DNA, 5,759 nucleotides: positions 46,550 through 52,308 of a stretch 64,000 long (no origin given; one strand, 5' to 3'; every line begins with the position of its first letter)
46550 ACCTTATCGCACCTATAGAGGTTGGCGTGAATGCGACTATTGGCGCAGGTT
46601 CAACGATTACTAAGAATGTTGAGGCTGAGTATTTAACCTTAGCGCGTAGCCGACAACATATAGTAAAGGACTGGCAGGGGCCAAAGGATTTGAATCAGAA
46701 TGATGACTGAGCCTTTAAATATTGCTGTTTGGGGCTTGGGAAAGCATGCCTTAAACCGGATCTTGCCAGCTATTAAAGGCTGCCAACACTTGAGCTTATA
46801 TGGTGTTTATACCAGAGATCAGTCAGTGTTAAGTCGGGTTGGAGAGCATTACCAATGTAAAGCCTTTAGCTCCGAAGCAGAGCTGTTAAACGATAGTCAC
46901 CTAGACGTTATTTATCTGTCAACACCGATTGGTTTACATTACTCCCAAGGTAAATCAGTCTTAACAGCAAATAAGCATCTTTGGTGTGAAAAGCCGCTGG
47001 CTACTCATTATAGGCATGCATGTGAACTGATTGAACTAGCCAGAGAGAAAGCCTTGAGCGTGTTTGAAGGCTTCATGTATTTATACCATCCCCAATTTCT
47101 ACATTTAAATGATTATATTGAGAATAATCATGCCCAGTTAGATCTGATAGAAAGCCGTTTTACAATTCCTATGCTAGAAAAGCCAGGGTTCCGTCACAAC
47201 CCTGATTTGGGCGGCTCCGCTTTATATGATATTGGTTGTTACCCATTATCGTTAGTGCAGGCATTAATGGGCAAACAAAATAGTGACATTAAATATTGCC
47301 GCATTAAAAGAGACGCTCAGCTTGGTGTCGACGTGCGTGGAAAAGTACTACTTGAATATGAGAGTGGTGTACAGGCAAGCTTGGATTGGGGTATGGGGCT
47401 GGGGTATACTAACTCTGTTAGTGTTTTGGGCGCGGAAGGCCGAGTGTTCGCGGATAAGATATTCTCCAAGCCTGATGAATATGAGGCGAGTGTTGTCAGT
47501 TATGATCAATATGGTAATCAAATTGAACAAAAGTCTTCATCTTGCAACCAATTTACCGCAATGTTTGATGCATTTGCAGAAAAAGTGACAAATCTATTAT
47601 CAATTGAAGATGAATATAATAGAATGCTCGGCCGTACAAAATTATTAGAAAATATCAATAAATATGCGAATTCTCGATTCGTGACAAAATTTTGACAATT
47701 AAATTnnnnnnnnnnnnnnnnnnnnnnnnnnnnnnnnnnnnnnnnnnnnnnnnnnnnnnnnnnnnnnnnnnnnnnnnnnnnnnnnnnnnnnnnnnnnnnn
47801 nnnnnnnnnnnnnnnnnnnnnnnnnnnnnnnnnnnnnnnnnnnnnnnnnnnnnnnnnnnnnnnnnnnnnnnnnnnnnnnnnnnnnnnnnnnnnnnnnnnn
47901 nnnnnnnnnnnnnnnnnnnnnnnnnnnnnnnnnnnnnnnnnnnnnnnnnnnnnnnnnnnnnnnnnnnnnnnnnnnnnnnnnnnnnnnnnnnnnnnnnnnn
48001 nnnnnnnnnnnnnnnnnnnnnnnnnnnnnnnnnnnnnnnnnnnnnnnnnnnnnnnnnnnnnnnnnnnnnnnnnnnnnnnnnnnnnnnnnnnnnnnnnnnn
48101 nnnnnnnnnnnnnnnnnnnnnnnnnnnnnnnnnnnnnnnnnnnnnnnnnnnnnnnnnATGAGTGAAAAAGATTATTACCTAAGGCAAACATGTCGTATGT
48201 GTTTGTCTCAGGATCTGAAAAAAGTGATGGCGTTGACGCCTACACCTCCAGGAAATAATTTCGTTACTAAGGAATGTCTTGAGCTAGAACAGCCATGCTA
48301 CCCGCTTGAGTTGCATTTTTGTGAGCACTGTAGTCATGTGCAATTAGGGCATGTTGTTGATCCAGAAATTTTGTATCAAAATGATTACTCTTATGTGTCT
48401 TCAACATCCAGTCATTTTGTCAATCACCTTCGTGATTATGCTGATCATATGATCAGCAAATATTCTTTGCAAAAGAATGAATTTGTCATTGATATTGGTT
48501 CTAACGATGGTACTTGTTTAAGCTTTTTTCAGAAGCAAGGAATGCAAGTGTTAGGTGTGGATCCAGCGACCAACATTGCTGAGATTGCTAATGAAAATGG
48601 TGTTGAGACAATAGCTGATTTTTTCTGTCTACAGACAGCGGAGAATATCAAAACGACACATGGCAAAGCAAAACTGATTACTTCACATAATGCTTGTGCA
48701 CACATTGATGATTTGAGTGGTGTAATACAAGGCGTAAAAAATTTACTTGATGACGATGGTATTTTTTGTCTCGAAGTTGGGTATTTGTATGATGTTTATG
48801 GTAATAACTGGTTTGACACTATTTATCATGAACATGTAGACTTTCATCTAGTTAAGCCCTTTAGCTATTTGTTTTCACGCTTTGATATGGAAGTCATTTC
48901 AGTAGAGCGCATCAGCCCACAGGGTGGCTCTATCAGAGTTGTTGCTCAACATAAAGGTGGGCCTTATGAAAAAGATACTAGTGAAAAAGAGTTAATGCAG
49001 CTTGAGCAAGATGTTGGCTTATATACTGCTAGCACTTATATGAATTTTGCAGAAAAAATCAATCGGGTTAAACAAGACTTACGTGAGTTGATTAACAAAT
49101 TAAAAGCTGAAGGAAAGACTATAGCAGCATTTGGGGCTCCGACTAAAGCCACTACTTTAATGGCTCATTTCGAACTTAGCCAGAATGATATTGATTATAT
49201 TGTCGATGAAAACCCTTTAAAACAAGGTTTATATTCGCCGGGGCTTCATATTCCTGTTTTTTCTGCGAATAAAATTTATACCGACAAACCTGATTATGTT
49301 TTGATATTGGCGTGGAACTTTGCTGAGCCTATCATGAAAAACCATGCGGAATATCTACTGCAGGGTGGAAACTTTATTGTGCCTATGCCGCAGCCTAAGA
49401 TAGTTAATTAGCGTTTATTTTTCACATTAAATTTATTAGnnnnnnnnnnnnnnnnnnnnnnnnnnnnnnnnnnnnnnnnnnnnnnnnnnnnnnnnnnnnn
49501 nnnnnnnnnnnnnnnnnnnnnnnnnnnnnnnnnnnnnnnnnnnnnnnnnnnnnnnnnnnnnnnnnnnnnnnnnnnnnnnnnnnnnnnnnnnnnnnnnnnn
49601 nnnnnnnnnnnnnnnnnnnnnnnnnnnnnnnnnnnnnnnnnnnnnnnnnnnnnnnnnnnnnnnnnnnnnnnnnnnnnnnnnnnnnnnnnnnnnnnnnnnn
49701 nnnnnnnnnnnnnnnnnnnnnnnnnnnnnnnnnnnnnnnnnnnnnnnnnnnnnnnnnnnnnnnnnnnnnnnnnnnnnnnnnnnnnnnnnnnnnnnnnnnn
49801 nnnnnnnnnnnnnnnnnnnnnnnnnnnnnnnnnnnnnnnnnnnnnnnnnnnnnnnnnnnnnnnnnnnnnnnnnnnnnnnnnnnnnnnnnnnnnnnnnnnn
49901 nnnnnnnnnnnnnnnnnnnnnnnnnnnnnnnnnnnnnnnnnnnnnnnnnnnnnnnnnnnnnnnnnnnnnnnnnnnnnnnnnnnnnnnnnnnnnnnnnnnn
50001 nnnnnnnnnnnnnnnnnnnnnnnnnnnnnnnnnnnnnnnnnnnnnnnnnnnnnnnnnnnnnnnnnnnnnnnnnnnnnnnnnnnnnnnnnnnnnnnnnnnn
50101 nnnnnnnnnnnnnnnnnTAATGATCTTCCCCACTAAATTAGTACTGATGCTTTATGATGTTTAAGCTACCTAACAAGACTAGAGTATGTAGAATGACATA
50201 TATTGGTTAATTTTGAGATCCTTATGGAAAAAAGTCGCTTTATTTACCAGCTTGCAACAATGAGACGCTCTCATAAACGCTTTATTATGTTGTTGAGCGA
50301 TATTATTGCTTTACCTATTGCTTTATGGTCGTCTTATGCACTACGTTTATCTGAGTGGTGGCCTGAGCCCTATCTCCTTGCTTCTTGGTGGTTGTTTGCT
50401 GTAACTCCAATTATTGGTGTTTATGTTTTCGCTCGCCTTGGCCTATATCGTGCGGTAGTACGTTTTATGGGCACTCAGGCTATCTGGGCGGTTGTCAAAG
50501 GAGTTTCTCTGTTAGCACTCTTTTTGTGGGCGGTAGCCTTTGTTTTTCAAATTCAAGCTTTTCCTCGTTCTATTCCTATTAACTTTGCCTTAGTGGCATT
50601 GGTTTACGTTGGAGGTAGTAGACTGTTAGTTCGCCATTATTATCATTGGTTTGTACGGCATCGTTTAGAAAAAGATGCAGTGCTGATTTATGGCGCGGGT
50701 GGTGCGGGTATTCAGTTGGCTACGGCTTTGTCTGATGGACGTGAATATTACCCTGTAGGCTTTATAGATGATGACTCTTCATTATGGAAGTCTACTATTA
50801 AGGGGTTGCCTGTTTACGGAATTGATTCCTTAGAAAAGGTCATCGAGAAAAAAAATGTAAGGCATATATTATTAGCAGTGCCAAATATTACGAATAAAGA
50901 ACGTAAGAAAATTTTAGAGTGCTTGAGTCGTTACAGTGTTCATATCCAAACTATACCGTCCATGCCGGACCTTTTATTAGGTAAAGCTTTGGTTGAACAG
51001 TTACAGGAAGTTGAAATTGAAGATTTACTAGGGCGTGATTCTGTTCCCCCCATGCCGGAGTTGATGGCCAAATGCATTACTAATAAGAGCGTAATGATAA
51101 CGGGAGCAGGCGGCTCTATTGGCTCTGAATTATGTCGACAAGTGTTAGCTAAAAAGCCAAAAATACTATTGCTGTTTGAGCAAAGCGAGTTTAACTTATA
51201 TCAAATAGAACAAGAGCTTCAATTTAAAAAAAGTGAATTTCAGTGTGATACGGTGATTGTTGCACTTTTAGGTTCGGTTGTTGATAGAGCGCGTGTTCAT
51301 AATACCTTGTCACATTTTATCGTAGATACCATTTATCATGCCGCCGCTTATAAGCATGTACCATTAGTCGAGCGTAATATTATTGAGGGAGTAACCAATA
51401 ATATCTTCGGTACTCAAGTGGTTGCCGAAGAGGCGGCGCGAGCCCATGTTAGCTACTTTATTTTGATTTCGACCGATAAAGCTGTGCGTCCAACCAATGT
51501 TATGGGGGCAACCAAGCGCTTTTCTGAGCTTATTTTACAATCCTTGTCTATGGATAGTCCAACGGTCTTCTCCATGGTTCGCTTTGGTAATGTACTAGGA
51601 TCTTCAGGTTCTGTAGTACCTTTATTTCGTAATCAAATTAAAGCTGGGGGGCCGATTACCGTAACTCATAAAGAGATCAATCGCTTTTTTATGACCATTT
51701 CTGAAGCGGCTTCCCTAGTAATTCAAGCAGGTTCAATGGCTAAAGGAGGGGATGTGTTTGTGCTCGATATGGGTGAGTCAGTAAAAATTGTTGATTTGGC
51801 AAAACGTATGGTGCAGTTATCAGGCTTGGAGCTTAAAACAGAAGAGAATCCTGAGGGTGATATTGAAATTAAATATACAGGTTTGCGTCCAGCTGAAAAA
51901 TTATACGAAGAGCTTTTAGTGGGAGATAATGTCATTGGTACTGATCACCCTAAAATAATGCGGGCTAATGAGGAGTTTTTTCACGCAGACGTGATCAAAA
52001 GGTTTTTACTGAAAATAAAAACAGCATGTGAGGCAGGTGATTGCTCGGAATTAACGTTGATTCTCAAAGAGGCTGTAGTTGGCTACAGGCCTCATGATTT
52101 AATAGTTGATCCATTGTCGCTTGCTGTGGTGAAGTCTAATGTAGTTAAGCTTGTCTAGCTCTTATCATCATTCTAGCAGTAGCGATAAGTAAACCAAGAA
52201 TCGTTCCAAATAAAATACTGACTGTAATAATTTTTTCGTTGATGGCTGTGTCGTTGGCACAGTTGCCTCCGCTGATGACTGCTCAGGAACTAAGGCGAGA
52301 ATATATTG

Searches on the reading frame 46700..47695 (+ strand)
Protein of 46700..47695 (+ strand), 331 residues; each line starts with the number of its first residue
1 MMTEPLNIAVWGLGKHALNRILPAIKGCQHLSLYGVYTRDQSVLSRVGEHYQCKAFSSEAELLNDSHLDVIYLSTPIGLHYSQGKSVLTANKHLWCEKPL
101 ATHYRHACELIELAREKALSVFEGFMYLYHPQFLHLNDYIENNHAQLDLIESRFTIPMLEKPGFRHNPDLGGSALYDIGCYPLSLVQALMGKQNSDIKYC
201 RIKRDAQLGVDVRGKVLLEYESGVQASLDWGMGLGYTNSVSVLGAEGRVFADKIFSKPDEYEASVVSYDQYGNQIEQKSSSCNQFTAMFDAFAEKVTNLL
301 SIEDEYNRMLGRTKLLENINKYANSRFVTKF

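Call 84: search_protein_families(library=pfam, proteins=[window:46700-47695:+], max_evalue=0.00001)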
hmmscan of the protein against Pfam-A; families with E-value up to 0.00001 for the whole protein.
window:46700-47695:+ (331 aa): 2 families
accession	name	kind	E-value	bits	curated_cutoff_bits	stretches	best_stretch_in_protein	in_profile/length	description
PF01408.29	GFO_IDH_MocA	-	2.2e-20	73.9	24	1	6-124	1-119/120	Oxidoreductase family, NAD-binding Rossmann fold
PF22725.1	GFO_IDH_MocA_C3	-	1.5e-13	51.3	27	1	149-249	18-123/124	GFO/IDH/MocA C-terminal domain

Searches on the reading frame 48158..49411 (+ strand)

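Call 84: search_protein_families(library=pfam, proteins=[window:48158-49411:+], max_evalue=0.00001)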
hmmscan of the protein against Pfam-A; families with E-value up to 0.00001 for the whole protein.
window:48158-49411:+ (417 aa): 7 families
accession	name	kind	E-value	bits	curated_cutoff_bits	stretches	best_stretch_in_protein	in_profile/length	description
PF08484.17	Methyltransf_14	-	2.2e-54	184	23.5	1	255-411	3-160/160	C-methyltransferase C-terminal domain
PF08421.16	Methyltransf_13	-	7.2e-18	65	31.3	1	12-73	1-62/62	Putative zinc binding domain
PF13489.12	Methyltransf_23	-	9.6e-12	45.4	27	1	92-247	6-162/164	Methyltransferase domain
PF08241.18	Methyltransf_11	-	1.6e-08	35.5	21.2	1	112-204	2-94/95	Methyltransferase domain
PF08242.18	Methyltransf_12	-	1.8e-07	32.2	30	1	111-203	1-98/98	Methyltransferase domain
PF13649.12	Methyltransf_25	-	1.2e-06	29.5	27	1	110-201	1-97/97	Methyltransferase domain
PF13847.12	Methyltransf_31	-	8.1e-06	26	27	0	105-206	2-110/145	Methyltransferase domain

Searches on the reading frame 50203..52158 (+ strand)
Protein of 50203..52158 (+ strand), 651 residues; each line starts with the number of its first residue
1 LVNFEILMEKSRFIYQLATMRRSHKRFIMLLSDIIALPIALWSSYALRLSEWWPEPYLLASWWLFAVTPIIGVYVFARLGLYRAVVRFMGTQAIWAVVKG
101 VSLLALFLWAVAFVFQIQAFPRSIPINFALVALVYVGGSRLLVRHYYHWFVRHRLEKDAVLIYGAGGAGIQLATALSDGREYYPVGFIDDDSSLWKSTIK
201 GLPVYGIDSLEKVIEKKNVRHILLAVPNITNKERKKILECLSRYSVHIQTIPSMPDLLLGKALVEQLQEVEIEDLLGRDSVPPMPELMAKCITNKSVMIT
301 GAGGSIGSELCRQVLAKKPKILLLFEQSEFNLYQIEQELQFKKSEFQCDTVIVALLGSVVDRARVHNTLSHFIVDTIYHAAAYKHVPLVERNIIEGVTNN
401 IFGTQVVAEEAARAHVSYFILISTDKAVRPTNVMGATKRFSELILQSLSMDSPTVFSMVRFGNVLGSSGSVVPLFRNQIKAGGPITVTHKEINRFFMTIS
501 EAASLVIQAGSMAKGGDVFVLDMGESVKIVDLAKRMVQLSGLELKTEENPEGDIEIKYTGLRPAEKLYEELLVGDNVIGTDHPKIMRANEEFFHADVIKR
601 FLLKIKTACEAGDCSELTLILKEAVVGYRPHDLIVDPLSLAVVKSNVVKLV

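Call 50: search_protein_families(library=ncbifam, proteins=[window:50203-52158:+], max_evalue=0.000001)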
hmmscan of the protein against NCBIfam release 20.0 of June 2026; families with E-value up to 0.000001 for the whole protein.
window:50203-52158:+ (651 aa): 11 families
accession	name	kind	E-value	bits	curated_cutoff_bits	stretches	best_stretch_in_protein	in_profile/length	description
TIGR03589.1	PseB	equivalog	7.6e-53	179.5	407.75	1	293-577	3-267/324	UDP-N-acetylglucosamine 4,6-dehydratase (inverting)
TIGR04130.1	FnlA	equivalog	1.6e-40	139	730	1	293-580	3-273/337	UDP-N-acetylglucosamine 4,6-dehydratase/5-epimerase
TIGR03025.1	EPS_sugtrans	subfamily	4.7e-26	92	295.55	1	32-272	2-242/445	exopolysaccharide biosynthesis polyprenyl glycosylphosphotransferase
TIGR03023.1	WcaJ_sugtrans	equivalog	2.3e-23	83.2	410.75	1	32-272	2-247/453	undecaprenyl-phosphate glucose phosphotransferase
TIGR03022.1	WbaP_sugtrans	subfamily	2.2e-13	50.3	403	1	29-257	1-228/456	undecaprenyl-phosphate galactose phosphotransferase WbaP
TIGR01179.1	galE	equivalog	1.1e-11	44.1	262.3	1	297-468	2-180/332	UDP-glucose 4-epimerase GalE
TIGR03570.1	NeuD_NnaD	subfamily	5.8e-09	35.8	160.8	1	160-251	2-89/202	NeuD/PglB/VioB family sugar acetyltransferase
TIGR01214.1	rmlD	equivalog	2.8e-08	33.2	224.05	0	297-425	2-101/285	dTDP-4-dehydrorhamnose reductase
TIGR01181.1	dTDP_gluc_dehyt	equivalog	1.2e-07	31.2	365.1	1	297-426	2-127/321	dTDP-glucose 4,6-dehydratase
TIGR04180.1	EDH_00030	hypoth_equivalog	4.5e-07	29.2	475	1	297-426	1-123/297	NAD-dependent 4,6-dehydratase LegB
NF007956.0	PRK10675.1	subfamily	9.9e-07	28.2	394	0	296-424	2-124/338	UDP-glucose 4-epimerase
